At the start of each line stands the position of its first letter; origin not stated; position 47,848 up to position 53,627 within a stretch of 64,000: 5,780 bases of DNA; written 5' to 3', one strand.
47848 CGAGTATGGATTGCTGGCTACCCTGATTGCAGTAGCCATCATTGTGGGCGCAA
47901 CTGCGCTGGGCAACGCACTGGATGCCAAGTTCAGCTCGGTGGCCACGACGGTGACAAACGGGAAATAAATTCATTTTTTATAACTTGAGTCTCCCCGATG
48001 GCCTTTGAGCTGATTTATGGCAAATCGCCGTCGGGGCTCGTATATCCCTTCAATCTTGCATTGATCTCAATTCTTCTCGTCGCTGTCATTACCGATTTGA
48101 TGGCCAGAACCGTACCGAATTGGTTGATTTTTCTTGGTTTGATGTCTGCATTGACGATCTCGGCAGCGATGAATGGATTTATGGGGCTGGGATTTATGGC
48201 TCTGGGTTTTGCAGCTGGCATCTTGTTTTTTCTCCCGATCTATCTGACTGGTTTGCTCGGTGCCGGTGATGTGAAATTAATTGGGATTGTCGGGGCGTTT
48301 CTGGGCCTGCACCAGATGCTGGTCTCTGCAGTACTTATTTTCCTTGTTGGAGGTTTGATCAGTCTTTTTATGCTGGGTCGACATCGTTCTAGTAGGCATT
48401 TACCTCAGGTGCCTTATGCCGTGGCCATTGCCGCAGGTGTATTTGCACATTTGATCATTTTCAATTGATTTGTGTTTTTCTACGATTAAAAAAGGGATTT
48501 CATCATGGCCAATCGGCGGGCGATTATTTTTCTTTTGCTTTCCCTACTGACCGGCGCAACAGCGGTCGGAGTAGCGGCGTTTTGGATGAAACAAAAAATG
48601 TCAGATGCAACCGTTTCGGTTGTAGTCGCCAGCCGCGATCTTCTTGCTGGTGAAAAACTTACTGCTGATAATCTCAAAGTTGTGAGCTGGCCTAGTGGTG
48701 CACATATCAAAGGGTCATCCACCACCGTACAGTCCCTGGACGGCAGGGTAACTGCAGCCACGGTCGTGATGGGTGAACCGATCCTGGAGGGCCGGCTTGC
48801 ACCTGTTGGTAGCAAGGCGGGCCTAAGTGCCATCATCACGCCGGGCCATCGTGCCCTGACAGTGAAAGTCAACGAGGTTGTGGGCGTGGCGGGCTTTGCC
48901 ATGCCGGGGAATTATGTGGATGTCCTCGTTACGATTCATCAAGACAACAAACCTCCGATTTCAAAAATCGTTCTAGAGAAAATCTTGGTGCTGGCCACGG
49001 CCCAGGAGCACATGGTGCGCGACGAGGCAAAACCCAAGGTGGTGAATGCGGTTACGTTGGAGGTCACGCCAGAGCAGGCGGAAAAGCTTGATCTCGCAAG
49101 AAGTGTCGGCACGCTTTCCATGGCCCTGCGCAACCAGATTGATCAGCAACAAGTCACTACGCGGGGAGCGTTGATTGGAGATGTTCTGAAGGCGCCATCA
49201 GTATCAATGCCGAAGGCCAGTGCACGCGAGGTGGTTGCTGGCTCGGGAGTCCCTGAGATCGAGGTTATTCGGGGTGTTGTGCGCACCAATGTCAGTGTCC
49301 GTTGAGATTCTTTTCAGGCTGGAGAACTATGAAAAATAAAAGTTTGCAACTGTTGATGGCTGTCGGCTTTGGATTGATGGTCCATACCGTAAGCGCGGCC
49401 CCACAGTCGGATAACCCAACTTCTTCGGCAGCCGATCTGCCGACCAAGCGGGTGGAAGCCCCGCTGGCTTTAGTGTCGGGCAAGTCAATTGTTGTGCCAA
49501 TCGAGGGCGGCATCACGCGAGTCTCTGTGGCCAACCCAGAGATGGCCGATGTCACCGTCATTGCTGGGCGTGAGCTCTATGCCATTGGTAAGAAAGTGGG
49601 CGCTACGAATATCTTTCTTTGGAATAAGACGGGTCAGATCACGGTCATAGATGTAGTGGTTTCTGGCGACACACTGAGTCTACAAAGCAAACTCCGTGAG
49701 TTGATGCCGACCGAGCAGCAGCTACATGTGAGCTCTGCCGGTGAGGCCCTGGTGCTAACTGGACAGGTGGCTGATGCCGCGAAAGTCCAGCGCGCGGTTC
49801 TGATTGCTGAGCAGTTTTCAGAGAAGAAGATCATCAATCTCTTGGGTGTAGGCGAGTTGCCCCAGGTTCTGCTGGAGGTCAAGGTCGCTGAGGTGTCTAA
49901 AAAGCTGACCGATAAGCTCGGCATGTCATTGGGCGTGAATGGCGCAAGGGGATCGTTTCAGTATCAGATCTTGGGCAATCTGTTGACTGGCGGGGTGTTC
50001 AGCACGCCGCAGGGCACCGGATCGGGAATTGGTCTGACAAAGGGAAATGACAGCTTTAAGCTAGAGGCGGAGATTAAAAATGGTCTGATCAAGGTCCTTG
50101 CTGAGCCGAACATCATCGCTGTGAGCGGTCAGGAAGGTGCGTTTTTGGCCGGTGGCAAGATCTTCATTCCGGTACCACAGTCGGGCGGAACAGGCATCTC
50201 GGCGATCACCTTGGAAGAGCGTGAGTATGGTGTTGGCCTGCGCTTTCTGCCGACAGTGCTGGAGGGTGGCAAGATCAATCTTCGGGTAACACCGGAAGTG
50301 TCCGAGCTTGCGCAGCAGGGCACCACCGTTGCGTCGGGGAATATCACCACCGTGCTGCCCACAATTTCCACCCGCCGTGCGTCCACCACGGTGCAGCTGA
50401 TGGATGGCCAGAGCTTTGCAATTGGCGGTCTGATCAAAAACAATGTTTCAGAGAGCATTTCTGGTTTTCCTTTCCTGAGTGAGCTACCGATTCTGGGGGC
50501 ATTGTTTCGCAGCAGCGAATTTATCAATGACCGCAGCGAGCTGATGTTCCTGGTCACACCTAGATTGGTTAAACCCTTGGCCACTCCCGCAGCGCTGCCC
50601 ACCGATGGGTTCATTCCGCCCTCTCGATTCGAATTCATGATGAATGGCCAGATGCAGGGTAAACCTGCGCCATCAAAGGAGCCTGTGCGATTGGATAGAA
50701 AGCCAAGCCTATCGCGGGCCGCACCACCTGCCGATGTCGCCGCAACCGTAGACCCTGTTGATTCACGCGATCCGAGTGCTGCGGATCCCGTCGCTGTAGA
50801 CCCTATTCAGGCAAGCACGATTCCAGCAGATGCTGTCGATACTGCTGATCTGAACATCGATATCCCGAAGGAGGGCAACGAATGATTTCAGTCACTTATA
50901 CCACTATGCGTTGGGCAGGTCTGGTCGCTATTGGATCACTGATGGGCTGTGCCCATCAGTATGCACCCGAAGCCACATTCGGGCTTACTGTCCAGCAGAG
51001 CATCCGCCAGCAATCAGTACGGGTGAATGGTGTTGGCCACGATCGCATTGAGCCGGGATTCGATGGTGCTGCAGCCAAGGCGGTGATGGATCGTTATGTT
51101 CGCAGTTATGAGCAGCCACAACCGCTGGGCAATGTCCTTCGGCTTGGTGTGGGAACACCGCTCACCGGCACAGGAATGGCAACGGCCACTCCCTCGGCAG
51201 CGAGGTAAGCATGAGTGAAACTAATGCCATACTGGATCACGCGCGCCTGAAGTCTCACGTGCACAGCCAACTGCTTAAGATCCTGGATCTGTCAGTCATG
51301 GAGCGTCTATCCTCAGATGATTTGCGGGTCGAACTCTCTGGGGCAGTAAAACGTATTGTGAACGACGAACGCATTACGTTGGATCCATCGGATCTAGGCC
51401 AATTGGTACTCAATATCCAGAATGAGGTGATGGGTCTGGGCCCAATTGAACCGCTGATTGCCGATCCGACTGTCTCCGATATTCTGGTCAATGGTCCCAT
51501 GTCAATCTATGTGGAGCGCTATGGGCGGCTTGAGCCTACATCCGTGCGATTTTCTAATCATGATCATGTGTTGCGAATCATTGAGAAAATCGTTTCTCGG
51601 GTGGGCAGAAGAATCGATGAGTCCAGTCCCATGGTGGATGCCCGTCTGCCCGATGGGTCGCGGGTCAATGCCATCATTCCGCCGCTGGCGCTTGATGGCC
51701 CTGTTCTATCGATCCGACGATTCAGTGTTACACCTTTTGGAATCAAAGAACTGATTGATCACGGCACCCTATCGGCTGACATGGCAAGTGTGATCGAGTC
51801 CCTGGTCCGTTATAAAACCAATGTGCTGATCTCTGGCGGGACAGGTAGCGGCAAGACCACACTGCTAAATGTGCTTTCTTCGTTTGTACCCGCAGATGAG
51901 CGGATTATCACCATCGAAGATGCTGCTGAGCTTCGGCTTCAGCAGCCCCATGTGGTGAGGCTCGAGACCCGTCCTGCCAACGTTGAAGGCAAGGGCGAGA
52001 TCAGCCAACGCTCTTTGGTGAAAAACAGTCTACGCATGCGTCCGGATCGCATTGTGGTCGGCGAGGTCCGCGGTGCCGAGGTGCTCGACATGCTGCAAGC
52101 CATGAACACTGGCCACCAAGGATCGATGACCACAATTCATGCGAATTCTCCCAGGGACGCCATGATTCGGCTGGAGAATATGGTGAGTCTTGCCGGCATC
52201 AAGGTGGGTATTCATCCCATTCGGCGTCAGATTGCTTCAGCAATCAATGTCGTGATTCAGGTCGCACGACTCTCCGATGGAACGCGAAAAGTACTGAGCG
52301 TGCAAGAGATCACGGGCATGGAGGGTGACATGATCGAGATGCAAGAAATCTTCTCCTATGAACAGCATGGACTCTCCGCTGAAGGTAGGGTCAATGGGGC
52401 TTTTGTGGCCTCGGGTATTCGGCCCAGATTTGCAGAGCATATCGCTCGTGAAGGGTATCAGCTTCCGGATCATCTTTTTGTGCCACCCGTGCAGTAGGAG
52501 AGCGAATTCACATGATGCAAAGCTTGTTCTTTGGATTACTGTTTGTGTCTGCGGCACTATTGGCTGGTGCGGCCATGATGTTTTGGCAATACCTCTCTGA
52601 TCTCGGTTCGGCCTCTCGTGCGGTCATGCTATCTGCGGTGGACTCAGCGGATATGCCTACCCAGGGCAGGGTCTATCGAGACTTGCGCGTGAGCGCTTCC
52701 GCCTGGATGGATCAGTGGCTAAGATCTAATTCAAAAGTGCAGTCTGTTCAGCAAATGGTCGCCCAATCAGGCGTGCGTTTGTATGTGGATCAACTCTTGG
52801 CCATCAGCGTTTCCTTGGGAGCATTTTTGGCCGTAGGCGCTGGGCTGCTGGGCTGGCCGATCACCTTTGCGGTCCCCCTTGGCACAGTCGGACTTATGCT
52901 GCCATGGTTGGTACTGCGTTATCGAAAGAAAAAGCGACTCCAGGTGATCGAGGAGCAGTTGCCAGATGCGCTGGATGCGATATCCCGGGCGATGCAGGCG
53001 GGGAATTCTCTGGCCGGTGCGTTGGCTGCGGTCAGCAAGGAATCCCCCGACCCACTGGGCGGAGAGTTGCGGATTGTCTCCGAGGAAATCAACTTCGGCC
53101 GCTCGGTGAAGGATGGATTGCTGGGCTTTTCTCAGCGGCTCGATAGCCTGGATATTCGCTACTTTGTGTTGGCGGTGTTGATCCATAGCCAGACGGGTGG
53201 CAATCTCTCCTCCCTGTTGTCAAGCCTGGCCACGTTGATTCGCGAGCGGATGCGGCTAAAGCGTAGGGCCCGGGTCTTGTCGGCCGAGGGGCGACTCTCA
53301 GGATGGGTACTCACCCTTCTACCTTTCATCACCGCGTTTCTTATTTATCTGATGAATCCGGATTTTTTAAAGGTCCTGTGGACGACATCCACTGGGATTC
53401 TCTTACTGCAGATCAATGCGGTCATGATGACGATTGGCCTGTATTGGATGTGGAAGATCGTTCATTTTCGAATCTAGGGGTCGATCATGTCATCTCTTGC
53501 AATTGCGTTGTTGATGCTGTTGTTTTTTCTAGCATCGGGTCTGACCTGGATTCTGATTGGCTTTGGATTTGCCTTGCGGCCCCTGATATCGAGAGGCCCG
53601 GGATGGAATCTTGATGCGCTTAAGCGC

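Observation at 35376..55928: Composite ~20-kb attachment island coupling a T1SS adhesin and a Tad pilus under duplicated regulator/operator cassettes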

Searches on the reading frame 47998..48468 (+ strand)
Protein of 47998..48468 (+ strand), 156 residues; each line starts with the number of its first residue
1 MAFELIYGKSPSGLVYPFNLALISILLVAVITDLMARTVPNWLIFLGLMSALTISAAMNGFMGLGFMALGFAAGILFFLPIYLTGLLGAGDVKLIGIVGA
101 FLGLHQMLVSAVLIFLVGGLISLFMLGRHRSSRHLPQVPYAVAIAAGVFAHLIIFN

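Call 4: search_protein_families(library=pfam, proteins=[window:47998-48468:+], max_evalue=0.01)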
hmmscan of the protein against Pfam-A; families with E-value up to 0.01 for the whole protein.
window:47998-48468:+ (156 aa): 1 family
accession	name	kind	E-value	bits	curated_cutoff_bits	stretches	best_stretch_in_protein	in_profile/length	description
PF01478.23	Peptidase_A24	-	9e-15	55.4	26.5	1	20-122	1-103/104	Type IV leader peptidase family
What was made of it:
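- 47998..48468 (+): Prepilin peptidase (CpaA/TadV). Peptidase_A24 9e-15 (call 4).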

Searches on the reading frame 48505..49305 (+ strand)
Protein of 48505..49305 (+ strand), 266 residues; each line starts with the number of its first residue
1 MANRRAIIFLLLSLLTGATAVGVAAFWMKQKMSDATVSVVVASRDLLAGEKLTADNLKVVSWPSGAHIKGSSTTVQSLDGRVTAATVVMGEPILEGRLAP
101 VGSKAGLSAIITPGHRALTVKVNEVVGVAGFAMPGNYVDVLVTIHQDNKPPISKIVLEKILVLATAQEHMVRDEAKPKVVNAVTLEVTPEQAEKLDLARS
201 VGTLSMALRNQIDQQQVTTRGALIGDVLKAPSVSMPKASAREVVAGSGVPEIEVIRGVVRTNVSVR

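Call 4: search_protein_families(library=pfam, proteins=[window:48505-49305:+], max_evalue=0.01)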
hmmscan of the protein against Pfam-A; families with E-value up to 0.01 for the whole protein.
window:48505-49305:+ (266 aa): 3 families
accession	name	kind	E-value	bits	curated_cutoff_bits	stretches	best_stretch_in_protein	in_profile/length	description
PF16976.10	RcpC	-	5.7e-31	107.2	28.8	1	106-209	2-114/114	Flp pilus assembly protein RcpC/CpaB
PF08666.17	SAF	-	5.9e-12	46.4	21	1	39-98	3-62/63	SAF domain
PF13144.11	ChapFlgA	-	0.0028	18.1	23.8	0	38-99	2-61/122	Chaperone for flagella basal body P-ring formation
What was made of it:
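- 48505..49305 (+): CpaB/RcpC. RcpC 6e-31 and SAF 6e-12 (call 4).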

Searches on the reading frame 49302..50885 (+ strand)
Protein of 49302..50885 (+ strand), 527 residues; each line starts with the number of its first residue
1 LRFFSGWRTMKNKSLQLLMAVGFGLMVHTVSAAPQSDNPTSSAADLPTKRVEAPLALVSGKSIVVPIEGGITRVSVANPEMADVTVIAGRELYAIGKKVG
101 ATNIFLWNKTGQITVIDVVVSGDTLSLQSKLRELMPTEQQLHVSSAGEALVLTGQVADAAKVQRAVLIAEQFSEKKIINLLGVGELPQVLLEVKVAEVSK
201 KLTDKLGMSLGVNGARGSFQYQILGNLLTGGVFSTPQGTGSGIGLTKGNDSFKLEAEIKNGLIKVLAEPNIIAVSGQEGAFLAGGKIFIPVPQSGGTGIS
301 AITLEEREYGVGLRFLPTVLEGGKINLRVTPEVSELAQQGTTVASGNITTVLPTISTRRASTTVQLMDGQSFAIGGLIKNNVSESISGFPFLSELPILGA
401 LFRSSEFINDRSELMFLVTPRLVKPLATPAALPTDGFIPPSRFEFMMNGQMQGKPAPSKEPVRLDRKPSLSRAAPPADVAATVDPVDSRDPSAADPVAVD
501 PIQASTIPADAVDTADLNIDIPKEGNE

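Call 4: search_protein_families(library=pfam, proteins=[window:49302-50885:+], max_evalue=0.01)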
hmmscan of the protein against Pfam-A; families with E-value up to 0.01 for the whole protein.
window:49302-50885:+ (527 aa): 4 families
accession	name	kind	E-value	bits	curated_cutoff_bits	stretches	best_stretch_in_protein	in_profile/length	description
PF00263.26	Secretin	-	5.2e-42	143.7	27.5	1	259-424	4-169/169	Bacterial type II and III secretion system protein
PF13629.12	T2SS-T3SS_pil_N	-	3e-19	68.9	23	1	54-121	4-72/72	Pilus formation protein N terminal region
PF04972.22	BON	-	0.0001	23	27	1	127-182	5-66/69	BON domain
PF23924.1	DUF7263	-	0.0043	17.1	27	1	112-180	58-130/222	Family of unknown function (DUF7263)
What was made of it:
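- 49302..50885 (+): Secretin CpaC/RcpA. Secretin 5e-42 and T2SS-T3SS_pil_N 3e-19 (call 4).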

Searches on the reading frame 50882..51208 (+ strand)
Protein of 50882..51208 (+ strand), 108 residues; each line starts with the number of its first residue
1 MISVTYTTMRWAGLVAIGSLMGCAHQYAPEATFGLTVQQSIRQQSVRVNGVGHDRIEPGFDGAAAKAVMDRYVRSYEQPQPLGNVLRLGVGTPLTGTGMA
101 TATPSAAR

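Call 4: search_protein_families(library=pfam, proteins=[window:50882-51208:+], max_evalue=0.01)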
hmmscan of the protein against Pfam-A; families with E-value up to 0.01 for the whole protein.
window:50882-51208:+ (108 aa): 0 families

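Call 5: search_protein_families(library=pfam, proteins=[window:50882-51208:+], max_evalue=1)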
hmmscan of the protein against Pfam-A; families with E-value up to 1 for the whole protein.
window:50882-51208:+ (108 aa): 0 families

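Call 6: search_protein_families(library=ncbifam, proteins=[window:50882-51208:+], max_evalue=0.01)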
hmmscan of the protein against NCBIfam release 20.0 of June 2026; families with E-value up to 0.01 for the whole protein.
window:50882-51208:+ (108 aa): 0 families

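Call 56: search_protein_families(library=pfam, proteins=[window:50882-51208:+], max_evalue=10)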
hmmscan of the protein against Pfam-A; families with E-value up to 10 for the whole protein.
window:50882-51208:+ (108 aa): 0 families

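Call 86: search_protein_families(library=phrogs, proteins=[window:50882-51208:+], max_evalue=0.01)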
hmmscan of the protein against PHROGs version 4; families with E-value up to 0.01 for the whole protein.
window:50882-51208:+ (108 aa): 0 families
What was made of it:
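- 50882..51208 (+): 108-aa ORF with a lipobox-like LMGC, a candidate pilotin. It always lies between the secretin and the ATPase in this Tad type. No Pfam, NCBIfam or PHROG hit (calls 4-6, 56, 86).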

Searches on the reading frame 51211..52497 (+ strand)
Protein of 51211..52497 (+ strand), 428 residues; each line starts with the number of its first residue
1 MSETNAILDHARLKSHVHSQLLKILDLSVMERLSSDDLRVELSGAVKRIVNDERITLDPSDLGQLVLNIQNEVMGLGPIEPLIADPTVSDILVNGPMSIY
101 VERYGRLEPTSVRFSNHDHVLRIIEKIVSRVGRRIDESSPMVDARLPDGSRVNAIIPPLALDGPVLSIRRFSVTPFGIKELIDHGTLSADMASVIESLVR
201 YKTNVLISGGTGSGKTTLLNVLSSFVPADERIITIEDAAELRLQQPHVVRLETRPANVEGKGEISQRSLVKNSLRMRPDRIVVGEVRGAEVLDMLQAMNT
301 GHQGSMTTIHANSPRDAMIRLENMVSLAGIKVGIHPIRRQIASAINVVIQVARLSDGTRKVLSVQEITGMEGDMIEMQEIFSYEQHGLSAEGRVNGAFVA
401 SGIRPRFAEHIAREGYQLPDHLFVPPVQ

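Call 4: search_protein_families(library=pfam, proteins=[window:51211-52497:+], max_evalue=0.01)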
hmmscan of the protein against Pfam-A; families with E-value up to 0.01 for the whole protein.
window:51211-52497:+ (428 aa): 7 families
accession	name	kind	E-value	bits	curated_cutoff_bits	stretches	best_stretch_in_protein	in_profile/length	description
PF00437.27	T2SSE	-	1.1e-68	232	24.9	1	75-360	4-287/370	Type II/IV secretion system protein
PF00005.33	ABC_tran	-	5.2e-05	24.3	25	1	200-242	9-51/137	ABC transporter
PF14532.12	Sigma54_activ_2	-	0.001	19.8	25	1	185-240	4-59/138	Sigma-54 interaction domain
PF13555.12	AAA_29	-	0.0024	18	27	1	202-223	22-43/61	P-loop containing region of AAA domain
PF12775.13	AAA_7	-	0.0031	17.5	25.8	1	190-230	21-61/181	P-loop containing dynein motor region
PF01580.24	FtsK_SpoIIIE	-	0.0048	16.8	24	0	202-222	39-59/221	FtsK/SpoIIIE family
PF13191.12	AAA_16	-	0.0054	17.7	32.6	0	201-239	22-60/167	AAA ATPase domain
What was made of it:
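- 51211..52497 (+): CpaF/TadA secretion ATPase. T2SSE 1e-68 (call 4).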

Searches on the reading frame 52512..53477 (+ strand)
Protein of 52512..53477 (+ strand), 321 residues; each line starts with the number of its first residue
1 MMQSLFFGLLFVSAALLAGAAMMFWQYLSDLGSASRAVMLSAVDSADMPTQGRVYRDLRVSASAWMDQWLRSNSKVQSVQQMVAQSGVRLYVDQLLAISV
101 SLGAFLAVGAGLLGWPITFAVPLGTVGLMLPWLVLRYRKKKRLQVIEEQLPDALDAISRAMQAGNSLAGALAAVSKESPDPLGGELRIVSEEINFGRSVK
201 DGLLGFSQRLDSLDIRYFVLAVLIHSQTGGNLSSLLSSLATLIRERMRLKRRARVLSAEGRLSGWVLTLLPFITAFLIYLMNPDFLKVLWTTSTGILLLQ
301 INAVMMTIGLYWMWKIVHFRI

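Call 4: search_protein_families(library=pfam, proteins=[window:52512-53477:+], max_evalue=0.01)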
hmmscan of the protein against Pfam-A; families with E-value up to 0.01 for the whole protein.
window:52512-53477:+ (321 aa): 1 family
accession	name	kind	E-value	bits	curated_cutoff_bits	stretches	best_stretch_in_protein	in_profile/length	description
PF00482.28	T2SSF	-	7.8e-15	55.4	25.2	1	154-278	2-123/125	Type II secretion system (T2SS), protein F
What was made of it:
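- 52512..54434 (+): TadB (52512-53477) and TadC (53487-54434) platform proteins. T2SSF 8e-15 and 6e-19 (call 4).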
